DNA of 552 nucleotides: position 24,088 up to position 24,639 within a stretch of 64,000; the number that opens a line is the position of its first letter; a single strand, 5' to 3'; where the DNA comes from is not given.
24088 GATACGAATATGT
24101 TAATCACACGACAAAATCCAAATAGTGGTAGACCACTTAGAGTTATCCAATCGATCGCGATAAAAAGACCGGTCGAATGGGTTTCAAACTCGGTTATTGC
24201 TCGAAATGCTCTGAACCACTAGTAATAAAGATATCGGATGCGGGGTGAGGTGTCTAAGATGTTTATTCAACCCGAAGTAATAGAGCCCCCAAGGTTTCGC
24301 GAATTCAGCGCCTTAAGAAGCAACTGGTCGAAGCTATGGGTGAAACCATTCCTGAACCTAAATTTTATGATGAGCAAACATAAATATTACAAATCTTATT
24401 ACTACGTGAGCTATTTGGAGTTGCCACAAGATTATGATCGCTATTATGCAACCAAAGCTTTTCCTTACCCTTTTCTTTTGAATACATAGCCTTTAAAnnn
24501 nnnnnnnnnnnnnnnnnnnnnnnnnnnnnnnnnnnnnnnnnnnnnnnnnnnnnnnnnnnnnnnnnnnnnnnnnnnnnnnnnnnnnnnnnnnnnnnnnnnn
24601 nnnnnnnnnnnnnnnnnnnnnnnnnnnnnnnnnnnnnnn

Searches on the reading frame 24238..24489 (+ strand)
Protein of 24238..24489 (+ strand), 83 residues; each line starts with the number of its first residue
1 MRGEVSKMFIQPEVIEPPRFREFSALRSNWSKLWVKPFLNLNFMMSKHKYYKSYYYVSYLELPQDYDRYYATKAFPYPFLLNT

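Call 10: search_protein_families(library=pfam, proteins=[window:24238-24489:+], max_evalue=0.01)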
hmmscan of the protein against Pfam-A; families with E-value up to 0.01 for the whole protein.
window:24238-24489:+ (83 aa): 0 families
